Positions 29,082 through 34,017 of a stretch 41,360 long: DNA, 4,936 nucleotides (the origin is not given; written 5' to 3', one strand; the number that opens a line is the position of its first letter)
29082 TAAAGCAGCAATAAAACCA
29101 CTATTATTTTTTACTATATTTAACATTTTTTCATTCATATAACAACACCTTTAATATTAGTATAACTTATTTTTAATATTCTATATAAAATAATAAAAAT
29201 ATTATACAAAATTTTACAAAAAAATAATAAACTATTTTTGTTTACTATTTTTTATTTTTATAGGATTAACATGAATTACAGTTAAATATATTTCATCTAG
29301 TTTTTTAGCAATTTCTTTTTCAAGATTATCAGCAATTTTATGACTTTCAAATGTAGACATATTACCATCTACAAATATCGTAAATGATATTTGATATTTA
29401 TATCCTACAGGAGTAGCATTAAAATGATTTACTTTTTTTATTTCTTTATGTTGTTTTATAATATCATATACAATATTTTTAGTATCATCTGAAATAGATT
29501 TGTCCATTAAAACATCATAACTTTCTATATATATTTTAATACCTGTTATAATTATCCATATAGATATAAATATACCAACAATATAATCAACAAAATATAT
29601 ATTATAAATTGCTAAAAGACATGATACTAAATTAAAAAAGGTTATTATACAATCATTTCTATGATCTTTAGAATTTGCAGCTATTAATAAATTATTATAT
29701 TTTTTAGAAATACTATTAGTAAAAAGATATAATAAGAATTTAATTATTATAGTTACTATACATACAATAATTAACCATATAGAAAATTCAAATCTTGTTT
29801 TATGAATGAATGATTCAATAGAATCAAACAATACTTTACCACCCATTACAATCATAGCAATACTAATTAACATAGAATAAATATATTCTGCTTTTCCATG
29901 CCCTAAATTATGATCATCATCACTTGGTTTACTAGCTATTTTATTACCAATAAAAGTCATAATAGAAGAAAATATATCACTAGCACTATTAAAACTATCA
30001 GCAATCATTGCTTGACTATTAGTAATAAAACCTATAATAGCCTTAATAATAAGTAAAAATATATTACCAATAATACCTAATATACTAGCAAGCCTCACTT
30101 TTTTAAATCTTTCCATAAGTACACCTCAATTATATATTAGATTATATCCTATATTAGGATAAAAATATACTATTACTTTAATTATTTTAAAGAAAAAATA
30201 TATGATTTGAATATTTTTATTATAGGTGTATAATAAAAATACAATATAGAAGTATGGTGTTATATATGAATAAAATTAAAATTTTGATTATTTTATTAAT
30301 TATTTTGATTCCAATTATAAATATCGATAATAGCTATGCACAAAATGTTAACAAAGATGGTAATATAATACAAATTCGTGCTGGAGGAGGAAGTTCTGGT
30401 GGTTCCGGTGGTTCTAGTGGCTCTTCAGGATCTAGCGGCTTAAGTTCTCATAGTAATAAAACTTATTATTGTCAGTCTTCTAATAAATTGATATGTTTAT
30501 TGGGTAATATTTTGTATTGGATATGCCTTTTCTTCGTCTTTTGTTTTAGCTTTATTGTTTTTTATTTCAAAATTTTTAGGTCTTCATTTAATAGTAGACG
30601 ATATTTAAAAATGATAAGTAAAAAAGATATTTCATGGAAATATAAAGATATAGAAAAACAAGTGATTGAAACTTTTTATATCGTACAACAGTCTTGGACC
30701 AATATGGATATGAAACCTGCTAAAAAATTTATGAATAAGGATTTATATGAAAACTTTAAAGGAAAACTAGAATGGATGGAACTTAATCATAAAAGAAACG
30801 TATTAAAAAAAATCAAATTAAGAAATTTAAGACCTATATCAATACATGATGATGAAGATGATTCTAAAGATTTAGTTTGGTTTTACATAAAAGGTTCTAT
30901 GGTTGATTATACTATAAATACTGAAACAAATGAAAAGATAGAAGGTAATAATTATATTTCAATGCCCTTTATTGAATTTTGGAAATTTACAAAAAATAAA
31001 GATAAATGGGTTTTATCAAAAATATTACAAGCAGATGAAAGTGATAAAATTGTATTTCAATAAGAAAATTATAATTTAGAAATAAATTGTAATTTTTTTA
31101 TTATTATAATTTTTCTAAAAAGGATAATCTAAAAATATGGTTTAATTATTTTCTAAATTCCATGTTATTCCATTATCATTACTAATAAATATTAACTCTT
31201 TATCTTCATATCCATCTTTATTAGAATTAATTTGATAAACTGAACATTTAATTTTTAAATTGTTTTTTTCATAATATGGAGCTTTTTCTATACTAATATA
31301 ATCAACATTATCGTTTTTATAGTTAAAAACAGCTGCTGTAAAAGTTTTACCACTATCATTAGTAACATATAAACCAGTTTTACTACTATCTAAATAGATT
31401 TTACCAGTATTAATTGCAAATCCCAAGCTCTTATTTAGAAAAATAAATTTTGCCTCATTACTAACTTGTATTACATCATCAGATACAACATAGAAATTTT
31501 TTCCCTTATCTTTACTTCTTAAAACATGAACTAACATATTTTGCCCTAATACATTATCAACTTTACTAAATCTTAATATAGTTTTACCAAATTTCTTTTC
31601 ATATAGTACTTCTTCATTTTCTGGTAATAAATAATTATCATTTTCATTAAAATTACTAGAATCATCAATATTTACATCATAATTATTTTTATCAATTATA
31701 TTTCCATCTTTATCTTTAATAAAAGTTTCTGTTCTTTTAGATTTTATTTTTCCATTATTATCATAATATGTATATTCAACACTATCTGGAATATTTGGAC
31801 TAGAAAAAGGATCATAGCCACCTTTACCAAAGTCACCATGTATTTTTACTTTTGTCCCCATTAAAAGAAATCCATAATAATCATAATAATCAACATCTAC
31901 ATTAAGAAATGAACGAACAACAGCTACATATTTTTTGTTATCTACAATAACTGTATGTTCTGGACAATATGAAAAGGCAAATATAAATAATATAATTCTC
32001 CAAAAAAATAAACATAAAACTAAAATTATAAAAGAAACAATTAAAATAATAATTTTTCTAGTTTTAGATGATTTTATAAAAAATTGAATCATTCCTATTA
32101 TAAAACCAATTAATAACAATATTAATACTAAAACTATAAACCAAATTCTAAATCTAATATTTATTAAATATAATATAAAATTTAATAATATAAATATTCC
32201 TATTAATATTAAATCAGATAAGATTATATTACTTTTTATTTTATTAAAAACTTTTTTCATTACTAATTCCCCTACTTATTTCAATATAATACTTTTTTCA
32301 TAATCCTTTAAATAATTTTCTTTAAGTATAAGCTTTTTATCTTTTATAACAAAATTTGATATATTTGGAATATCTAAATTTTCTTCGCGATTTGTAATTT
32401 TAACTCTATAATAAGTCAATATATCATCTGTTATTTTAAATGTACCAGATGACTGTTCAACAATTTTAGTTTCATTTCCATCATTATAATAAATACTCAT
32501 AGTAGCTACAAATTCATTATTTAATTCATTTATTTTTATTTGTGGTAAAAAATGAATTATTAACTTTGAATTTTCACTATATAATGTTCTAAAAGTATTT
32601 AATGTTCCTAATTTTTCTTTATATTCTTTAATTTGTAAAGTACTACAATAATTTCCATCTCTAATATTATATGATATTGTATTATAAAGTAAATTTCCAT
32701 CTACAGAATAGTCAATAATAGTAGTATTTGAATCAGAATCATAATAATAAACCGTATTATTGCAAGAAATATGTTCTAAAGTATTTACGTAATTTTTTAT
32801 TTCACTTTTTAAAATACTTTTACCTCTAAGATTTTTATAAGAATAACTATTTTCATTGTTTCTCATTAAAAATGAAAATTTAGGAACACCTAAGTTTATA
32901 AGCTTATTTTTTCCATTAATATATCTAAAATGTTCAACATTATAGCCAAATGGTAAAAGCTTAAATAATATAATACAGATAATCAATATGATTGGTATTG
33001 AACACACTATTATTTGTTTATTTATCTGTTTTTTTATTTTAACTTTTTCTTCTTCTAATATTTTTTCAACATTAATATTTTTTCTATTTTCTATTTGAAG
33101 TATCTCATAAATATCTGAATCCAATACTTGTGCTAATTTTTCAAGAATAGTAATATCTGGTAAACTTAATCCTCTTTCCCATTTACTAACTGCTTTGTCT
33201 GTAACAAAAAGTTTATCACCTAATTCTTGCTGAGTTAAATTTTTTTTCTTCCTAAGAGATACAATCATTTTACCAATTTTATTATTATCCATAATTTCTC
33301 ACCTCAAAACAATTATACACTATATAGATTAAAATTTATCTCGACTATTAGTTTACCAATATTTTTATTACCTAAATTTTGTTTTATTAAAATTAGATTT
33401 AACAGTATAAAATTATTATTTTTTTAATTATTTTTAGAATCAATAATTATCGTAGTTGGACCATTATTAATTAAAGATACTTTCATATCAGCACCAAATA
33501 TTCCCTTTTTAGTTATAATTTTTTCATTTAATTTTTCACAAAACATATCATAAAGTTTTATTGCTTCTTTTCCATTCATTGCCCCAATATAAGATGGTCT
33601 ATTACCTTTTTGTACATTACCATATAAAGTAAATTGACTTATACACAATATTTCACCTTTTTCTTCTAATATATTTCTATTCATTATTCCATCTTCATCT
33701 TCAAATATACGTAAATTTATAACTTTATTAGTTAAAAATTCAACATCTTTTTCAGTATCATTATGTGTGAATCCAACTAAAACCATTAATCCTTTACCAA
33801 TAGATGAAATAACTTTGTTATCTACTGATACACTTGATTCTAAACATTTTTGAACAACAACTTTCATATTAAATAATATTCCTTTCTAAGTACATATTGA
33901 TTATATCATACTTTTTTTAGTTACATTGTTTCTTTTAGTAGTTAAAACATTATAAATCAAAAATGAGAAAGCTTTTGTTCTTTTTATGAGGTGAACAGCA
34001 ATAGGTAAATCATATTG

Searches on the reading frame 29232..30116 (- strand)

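Call 70: search_protein_families(library=pfam, proteins=[window:29232-30116:-], max_evalue=0.0001)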
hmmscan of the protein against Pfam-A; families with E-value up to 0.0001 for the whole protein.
window:29232-30116:- (294 aa): 2 families
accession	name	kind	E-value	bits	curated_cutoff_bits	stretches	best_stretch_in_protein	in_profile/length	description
PF01545.26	Cation_efflux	-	1.8e-40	139.3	26.6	1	12-204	2-198/198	Cation efflux family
PF16916.11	ZT_dimer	-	1.6e-12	47.7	26.7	1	209-285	2-77/78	Dimerisation domain of Zinc Transporter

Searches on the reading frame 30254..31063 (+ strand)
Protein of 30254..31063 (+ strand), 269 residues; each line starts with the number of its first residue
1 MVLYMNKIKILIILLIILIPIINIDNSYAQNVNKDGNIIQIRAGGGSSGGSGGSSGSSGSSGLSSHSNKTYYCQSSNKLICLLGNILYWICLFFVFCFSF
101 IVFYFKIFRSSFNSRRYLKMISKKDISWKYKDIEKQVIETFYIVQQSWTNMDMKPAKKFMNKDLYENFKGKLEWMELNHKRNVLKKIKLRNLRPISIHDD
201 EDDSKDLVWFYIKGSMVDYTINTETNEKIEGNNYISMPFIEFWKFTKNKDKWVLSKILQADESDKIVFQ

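Call 70: search_protein_families(library=pfam, proteins=[window:30254-31063:+], max_evalue=0.0001)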
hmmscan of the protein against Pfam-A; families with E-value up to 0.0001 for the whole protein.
window:30254-31063:+ (269 aa): 1 family
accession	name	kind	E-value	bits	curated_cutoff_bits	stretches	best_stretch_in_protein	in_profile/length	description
PF04280.21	Tim44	-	3.2e-09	37.5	29.6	1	117-257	4-145/147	Tim44-like domain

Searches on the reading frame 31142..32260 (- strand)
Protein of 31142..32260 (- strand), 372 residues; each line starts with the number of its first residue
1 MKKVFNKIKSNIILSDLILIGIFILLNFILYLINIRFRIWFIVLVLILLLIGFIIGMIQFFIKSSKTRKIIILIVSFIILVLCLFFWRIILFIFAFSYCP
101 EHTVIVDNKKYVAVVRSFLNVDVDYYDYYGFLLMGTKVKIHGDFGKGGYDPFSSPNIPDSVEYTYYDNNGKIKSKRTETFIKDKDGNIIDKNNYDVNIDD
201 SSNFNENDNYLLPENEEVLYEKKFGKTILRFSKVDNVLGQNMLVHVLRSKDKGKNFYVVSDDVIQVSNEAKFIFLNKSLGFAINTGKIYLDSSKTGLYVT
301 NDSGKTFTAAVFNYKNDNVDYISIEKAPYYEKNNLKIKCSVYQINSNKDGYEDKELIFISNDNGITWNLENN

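Call 70: search_protein_families(library=pfam, proteins=[window:31142-32260:-], max_evalue=0.0001)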
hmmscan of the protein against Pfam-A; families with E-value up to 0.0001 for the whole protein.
window:31142-32260:- (372 aa): 1 family
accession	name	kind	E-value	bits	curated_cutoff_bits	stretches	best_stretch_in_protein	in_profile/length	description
PF02012.26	BNR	-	2e-05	24.3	27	0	358-368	1-11/12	BNR/Asp-box repeat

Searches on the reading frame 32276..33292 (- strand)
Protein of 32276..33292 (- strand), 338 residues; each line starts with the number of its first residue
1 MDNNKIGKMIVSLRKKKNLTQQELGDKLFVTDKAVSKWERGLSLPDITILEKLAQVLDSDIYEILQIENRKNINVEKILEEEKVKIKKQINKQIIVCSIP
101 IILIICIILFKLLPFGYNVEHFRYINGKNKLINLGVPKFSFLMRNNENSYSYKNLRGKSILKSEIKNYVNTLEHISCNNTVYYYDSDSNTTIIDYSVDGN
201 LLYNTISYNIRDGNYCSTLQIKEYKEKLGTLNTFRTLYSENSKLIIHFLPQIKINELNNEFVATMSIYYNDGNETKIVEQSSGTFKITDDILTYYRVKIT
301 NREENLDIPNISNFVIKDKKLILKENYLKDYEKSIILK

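Call 70: search_protein_families(library=pfam, proteins=[window:32276-33292:-], max_evalue=0.0001)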
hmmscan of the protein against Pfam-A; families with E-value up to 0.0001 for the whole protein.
window:32276-33292:- (338 aa): 3 families
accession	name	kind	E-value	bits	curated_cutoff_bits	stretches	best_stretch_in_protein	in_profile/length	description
PF01381.28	HTH_3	-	9.6e-13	48.4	23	1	12-63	3-54/55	Helix-turn-helix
PF13560.12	HTH_31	-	4.2e-05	24.2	27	1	12-58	8-55/64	Helix-turn-helix domain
PF12844.13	HTH_19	-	8.1e-05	22.9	30.2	1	7-67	1-61/64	Helix-turn-helix domain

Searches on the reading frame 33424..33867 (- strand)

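Call 70: search_protein_families(library=pfam, proteins=[window:33424-33867:-], max_evalue=0.0001)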
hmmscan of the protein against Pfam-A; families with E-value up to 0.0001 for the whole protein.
window:33424-33867:- (147 aa): 1 family
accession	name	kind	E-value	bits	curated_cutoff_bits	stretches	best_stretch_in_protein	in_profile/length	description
PF02580.21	Tyr_Deacylase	-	6.6e-56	189.1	25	1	2-143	1-144/144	D-Tyr-tRNA(Tyr) deacylase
